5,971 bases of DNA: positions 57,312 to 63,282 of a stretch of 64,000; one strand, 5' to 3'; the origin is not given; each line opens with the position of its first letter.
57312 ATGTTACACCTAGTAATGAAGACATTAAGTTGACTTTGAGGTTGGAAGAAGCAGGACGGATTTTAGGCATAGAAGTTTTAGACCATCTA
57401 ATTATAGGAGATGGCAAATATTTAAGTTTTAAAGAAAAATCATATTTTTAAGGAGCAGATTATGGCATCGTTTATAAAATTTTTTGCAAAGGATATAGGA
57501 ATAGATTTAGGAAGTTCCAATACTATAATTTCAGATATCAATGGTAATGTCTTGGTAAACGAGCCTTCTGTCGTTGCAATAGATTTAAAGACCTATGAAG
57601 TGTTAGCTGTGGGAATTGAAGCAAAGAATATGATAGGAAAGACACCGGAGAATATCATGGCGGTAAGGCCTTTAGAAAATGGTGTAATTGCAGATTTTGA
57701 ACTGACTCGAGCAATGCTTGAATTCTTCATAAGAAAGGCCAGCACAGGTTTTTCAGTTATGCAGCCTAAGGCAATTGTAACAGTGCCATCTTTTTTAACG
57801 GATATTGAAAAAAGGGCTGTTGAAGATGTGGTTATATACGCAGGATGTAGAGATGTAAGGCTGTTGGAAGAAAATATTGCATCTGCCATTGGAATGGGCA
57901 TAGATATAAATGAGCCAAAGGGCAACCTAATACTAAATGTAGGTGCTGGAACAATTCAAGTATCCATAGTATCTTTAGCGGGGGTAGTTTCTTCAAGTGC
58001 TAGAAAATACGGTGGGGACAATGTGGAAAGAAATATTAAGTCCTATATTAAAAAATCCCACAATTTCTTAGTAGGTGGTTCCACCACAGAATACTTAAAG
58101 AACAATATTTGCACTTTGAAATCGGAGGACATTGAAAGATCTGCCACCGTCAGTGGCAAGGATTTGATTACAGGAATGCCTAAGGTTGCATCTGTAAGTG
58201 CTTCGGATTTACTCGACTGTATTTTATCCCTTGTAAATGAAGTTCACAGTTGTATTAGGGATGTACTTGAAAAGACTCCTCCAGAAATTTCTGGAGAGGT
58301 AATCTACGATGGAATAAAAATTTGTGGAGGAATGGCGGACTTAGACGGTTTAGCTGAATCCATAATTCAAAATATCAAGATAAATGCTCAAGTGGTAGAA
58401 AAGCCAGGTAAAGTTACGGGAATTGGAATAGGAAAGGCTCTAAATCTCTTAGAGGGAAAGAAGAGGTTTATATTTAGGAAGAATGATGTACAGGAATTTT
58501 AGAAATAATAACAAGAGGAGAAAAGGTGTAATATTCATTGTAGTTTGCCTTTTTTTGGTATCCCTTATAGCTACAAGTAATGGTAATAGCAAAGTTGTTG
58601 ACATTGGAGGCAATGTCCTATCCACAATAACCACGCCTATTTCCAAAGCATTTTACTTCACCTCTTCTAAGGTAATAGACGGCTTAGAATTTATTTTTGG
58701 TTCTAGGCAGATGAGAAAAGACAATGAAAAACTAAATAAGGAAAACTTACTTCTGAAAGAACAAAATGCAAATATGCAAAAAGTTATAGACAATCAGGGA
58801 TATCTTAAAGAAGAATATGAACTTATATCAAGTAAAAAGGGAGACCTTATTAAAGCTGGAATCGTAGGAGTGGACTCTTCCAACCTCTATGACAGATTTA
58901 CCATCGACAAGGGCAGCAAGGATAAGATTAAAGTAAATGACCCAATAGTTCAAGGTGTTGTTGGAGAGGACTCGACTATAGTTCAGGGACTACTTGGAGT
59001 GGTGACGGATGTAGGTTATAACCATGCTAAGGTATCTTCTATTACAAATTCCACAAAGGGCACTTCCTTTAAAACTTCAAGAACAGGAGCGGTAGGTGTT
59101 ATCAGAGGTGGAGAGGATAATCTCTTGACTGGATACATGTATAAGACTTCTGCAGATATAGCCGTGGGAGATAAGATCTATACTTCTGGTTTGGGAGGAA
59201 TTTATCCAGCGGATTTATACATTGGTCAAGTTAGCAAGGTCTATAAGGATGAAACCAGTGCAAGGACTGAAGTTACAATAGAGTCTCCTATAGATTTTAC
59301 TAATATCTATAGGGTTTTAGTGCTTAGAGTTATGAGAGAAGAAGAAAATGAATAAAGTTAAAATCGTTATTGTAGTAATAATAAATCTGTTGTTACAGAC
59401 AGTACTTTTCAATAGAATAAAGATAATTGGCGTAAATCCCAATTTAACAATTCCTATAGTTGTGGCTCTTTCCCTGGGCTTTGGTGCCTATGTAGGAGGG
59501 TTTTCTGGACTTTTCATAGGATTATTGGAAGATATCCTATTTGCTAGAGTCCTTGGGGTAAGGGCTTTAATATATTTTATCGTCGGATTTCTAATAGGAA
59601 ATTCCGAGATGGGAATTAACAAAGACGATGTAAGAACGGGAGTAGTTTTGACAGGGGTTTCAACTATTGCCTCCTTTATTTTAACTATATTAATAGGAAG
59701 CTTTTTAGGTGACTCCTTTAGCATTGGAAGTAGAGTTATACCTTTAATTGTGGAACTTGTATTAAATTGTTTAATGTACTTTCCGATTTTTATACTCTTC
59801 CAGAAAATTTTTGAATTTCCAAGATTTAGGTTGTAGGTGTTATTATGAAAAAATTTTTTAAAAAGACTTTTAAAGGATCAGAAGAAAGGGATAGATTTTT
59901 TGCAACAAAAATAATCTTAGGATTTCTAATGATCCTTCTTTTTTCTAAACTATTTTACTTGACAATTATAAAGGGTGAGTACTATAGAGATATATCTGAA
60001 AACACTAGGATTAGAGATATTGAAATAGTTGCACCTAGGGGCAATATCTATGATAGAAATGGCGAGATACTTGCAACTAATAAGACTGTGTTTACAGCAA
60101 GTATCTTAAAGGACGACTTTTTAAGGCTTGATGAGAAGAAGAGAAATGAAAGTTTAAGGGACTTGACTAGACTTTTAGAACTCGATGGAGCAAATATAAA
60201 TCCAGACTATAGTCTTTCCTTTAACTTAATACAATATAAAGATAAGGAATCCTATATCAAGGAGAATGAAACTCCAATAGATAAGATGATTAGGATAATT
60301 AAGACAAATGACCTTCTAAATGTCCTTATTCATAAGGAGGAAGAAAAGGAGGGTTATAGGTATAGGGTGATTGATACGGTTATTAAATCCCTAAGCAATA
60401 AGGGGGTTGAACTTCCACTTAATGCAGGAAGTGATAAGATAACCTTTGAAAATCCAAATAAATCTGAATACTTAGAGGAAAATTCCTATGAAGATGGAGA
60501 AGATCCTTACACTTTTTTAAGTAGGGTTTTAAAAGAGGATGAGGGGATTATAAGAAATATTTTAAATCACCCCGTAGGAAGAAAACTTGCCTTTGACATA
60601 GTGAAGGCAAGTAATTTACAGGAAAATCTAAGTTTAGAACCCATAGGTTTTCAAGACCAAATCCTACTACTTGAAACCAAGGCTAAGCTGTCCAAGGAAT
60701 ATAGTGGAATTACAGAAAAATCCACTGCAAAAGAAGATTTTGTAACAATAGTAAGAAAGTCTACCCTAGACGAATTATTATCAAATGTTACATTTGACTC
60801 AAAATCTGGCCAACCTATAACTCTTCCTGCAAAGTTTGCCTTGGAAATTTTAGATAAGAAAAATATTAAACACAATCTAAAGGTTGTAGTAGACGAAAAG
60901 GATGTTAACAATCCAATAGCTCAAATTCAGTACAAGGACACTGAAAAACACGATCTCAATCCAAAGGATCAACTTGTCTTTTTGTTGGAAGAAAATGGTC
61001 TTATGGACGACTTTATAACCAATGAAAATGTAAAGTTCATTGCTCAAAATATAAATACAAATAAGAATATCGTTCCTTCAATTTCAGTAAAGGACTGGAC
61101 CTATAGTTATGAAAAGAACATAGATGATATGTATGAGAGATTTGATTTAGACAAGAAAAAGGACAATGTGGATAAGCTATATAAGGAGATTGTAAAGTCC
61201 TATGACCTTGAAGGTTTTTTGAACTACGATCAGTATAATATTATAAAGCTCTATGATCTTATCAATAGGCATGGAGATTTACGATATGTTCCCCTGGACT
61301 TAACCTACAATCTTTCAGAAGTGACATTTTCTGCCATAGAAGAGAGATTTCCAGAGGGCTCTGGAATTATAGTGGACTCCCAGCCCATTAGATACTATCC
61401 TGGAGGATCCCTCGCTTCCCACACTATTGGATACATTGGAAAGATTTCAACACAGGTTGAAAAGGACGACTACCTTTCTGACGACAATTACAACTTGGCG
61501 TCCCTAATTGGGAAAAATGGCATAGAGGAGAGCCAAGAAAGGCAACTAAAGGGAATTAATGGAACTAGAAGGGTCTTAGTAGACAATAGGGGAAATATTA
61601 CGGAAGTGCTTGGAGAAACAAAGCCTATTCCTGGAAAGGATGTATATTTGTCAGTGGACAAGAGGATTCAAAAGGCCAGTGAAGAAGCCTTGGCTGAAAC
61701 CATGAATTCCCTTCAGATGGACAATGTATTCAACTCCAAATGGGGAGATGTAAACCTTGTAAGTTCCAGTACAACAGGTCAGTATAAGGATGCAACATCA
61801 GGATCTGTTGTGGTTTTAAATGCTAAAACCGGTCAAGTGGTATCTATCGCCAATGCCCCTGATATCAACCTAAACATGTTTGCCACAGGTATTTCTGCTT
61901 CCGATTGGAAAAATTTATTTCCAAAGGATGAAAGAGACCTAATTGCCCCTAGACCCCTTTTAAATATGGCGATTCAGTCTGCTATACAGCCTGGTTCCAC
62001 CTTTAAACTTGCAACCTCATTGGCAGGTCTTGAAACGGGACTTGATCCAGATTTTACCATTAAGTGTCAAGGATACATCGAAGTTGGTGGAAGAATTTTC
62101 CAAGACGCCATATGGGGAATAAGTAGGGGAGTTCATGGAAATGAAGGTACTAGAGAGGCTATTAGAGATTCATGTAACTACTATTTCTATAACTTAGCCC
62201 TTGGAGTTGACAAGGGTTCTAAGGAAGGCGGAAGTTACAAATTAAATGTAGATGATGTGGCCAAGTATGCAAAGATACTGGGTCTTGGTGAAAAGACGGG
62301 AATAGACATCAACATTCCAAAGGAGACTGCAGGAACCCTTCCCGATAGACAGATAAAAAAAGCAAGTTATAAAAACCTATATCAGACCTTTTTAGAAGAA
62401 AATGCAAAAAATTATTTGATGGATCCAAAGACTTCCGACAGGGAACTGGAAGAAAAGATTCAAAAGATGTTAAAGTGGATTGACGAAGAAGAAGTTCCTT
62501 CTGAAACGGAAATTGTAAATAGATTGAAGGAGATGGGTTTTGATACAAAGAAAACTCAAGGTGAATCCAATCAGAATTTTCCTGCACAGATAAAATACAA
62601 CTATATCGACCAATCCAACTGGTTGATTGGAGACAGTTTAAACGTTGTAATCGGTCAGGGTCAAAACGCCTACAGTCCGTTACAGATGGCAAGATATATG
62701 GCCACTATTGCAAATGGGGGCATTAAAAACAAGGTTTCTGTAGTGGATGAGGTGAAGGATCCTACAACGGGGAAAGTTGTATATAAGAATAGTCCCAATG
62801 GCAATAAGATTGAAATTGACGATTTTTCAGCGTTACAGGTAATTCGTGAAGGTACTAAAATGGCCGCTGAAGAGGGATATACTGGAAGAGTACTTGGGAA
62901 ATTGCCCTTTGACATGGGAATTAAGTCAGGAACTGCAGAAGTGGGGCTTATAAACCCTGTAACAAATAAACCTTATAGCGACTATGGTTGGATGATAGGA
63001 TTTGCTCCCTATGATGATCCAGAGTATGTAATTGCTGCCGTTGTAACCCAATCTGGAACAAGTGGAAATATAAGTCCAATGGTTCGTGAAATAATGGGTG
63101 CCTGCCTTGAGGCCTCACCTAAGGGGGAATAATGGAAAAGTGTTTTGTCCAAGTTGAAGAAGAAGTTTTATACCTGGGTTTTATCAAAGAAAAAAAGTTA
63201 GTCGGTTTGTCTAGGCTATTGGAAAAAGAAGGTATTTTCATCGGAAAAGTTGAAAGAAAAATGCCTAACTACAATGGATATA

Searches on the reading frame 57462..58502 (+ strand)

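Call 49: search_protein_families(library=pfam, proteins=[window:57462-58502:+], max_evalue=0.001)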
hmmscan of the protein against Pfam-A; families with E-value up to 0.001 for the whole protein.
window:57462-58502:+ (346 aa): 3 families
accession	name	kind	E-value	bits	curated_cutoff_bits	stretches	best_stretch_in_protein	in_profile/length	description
PF06723.19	MreB_Mbl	-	2.3e-97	326.2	27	1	10-330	2-322/327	MreB/Mbl protein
PF00012.26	HSP70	-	4.5e-13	48.7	20.6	1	102-199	134-237/599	Hsp70 protein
PF11104.14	PilM_2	-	0.00024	20.6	27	0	283-313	276-306/340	Type IV pilus assembly protein PilM;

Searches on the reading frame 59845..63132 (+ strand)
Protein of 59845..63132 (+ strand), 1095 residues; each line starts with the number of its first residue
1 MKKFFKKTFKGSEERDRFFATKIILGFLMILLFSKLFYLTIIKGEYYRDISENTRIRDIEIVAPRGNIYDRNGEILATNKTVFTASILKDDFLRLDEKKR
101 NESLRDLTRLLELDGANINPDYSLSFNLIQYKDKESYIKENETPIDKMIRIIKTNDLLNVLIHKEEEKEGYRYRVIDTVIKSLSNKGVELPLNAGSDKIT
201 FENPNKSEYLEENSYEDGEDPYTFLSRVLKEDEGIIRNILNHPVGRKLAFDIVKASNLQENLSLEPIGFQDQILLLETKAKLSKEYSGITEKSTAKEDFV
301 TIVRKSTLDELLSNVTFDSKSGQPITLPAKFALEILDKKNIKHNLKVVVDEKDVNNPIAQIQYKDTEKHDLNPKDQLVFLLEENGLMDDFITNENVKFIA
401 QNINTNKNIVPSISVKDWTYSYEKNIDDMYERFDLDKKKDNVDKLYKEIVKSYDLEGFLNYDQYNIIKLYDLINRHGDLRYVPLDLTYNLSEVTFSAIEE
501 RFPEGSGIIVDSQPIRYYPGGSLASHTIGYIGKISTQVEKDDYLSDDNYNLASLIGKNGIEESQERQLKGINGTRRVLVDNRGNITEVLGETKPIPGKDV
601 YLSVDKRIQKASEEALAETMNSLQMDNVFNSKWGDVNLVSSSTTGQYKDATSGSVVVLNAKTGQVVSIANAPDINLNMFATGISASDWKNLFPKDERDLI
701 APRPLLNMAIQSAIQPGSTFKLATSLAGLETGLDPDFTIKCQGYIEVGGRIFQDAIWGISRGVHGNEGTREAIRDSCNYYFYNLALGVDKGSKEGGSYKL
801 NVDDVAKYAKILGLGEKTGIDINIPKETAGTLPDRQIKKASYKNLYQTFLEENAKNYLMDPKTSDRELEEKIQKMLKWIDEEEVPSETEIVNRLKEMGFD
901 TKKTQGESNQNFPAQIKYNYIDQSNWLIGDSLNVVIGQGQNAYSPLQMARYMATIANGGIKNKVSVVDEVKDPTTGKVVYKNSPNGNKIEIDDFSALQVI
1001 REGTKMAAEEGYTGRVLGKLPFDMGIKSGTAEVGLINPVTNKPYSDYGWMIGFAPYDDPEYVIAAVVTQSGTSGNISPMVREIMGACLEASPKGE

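Call 49: search_protein_families(library=pfam, proteins=[window:59845-63132:+], max_evalue=0.001)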
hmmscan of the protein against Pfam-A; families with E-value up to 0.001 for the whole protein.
window:59845-63132:+ (1095 aa): 3 families
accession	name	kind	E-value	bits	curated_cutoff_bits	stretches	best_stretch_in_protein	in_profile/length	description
PF00905.27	Transpeptidase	-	6e-51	173.9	22.1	2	653-840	1-152/299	Penicillin binding protein transpeptidase domain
PF03717.20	PBP_dimer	-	6.1e-34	118.4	24.4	2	434-588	32-178/180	Penicillin-binding Protein dimerisation domain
PF08351.18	TmcA_N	-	0.00022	21.6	22.7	1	865-960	27-126/178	tRNA(Met) cytidine acetyltransferase TmcA, N-terminal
